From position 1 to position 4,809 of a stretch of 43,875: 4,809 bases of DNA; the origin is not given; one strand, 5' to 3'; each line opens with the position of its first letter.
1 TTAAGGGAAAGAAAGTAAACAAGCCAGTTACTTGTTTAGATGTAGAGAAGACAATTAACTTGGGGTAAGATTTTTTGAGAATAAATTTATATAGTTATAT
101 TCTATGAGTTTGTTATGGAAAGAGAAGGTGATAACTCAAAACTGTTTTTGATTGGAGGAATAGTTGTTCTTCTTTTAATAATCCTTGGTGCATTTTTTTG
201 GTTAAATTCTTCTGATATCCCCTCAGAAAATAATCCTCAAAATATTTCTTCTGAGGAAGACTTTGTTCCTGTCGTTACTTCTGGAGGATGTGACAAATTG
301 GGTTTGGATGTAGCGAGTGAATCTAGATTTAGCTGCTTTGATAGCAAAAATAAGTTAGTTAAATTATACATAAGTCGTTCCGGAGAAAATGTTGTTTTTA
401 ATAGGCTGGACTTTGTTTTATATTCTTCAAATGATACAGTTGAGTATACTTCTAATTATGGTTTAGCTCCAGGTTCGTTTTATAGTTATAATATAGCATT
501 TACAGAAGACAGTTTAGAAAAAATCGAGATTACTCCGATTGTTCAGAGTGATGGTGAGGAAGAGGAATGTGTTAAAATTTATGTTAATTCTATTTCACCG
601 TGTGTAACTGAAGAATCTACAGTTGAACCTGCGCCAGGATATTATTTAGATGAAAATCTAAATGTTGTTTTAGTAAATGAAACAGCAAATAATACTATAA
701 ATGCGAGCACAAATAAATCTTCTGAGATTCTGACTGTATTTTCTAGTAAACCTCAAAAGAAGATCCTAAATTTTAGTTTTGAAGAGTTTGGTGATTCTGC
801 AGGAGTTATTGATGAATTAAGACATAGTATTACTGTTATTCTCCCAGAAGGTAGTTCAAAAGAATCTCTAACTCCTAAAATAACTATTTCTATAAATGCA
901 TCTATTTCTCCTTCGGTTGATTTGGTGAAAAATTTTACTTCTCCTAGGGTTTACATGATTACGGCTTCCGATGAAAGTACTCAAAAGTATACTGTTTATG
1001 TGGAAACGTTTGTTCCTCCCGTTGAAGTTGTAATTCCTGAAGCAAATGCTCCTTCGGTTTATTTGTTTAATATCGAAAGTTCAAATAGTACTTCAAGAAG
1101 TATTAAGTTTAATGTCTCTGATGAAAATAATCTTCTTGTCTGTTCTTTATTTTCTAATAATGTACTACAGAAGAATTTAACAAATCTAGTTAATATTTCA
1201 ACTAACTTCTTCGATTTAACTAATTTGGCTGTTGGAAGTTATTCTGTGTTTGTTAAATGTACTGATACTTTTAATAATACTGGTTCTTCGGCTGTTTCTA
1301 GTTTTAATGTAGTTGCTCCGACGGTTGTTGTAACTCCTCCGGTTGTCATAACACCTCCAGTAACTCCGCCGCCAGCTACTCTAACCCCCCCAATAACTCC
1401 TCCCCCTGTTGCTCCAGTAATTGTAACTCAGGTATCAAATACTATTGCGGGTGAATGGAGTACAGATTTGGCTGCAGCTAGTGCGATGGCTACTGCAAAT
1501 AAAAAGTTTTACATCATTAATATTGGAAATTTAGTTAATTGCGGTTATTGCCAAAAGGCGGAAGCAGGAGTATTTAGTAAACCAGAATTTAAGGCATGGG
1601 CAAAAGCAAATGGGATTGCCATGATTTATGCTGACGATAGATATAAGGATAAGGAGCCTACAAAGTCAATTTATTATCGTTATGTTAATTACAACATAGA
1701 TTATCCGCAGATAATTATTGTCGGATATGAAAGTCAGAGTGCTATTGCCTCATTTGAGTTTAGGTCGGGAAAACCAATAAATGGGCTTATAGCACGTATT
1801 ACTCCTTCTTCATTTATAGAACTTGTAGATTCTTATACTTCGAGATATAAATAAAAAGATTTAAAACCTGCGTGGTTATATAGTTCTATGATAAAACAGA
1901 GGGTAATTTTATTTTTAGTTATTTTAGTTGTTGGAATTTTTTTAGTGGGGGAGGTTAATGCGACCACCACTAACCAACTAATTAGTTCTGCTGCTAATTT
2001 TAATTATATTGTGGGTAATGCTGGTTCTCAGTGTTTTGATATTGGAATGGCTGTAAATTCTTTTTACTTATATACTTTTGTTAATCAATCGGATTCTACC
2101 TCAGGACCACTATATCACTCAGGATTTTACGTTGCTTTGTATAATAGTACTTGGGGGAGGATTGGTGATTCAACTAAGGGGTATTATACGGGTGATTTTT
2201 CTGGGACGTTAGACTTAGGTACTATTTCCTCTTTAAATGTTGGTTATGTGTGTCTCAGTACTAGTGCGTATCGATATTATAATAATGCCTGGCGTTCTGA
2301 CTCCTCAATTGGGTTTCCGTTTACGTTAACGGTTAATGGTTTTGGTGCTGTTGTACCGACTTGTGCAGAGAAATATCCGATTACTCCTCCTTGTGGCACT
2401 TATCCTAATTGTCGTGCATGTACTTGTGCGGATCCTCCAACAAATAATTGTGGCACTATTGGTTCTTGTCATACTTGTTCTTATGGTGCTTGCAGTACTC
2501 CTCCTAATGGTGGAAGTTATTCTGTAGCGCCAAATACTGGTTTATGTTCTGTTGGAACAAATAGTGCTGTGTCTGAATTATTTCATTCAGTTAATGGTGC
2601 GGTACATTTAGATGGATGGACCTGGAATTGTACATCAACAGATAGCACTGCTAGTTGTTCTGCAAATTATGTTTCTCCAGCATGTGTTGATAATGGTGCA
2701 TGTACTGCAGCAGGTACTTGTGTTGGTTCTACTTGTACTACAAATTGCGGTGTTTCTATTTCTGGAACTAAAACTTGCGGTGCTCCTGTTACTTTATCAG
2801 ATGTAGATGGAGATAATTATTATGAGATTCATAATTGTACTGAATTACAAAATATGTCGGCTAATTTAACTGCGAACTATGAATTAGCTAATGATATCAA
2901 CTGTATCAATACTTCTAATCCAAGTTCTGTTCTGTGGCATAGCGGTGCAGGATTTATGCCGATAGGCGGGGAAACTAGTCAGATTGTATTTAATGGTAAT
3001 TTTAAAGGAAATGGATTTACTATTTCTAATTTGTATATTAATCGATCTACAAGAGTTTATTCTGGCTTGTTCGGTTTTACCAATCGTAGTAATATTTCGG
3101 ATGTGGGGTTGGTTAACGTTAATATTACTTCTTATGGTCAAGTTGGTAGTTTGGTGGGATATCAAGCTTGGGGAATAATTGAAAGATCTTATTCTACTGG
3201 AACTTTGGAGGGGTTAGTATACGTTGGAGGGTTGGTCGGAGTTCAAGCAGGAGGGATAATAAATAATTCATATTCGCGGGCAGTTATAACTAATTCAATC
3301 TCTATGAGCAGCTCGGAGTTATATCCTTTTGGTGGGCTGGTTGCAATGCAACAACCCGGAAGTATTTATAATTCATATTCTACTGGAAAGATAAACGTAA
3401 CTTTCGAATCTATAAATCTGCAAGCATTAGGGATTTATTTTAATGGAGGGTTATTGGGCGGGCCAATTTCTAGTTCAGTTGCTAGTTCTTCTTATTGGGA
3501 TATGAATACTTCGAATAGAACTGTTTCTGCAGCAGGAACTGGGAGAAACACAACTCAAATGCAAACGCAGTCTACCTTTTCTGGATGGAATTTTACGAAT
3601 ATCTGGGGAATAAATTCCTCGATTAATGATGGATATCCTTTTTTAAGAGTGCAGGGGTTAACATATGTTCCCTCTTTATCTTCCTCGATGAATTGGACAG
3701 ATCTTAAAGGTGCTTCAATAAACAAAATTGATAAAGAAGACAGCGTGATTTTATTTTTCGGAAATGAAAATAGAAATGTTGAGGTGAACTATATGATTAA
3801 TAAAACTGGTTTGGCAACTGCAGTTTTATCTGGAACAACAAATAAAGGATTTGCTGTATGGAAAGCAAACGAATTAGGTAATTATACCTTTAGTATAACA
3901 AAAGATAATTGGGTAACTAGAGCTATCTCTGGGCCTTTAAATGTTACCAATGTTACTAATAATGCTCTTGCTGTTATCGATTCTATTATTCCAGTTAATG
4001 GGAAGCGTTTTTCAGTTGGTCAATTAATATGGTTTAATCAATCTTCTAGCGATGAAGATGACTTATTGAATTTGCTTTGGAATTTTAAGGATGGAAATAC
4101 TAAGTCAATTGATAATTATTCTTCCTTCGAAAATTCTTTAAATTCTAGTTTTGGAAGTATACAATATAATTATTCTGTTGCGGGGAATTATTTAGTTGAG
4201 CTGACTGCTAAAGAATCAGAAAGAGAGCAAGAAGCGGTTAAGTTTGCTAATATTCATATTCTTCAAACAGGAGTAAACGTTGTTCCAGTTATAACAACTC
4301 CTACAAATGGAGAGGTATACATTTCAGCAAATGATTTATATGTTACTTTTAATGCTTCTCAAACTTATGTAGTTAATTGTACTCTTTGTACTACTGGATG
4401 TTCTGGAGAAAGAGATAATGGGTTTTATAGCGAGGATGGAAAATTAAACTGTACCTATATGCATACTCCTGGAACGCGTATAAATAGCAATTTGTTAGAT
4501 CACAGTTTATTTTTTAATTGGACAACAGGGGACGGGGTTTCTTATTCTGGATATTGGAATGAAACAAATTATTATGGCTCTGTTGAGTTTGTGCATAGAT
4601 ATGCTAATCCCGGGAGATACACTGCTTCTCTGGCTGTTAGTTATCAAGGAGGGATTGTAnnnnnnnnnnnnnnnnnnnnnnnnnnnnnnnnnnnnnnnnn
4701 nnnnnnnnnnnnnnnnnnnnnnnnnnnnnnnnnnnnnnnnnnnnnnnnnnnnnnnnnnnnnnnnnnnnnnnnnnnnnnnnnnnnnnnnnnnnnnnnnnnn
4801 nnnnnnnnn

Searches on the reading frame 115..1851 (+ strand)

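Call 36: search_protein_families(library=pfam, proteins=[window:115-1851:+], max_evalue=0.001)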
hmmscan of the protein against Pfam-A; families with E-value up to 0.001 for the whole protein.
window:115-1851:+ (579 aa): 2 families
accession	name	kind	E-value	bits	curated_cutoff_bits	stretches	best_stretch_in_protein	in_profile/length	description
PF16410.10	DUF5018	-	1.2e-07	31.4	38.2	1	155-296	80-213/352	Domain of unknown function (DUF5018)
PF13899.12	Thioredoxin_7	-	0.00022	21.7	27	1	447-515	1-67/83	Thioredoxin-like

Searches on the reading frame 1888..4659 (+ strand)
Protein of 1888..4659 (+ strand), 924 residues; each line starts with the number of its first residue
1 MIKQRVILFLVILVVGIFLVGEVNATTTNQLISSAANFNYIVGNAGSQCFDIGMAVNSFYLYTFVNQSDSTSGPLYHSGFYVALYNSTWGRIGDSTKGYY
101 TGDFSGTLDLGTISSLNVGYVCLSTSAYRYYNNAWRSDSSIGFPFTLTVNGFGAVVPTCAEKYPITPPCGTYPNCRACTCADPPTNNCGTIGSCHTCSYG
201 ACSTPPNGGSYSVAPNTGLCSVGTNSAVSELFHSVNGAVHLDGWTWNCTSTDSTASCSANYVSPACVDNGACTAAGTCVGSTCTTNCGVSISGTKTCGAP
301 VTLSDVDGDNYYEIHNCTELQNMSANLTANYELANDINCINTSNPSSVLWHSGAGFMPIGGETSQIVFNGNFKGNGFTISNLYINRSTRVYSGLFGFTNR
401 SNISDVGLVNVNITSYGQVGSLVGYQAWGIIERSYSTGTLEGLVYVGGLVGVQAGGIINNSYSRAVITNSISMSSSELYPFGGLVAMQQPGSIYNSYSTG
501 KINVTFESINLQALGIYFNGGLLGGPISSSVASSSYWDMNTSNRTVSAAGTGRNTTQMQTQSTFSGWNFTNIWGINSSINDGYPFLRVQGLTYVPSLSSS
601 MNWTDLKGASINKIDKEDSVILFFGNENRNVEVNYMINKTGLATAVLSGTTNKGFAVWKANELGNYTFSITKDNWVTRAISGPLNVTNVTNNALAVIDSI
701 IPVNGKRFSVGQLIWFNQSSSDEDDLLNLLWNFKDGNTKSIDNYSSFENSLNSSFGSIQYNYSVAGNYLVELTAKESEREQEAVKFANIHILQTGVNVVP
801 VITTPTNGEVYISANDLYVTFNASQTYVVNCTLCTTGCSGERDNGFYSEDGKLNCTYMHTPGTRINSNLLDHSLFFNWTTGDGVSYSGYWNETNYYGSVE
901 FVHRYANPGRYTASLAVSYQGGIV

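Call 38: search_protein_families(library=pfam, proteins=[window:1888-4659:+], max_evalue=0.001)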
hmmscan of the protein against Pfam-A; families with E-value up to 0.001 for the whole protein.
window:1888-4659:+ (924 aa): 3 families
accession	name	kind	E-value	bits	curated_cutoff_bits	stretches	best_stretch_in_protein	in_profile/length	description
PF18911.6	PKD_4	-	2.6e-08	34.2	27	1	708-785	14-79/85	PKD domain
PF00801.26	PKD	-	5.2e-07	30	23.5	1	706-778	9-69/80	PKD domain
PF07581.17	Glug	-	0.00015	22.4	20.5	0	416-439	2-26/28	The GLUG motif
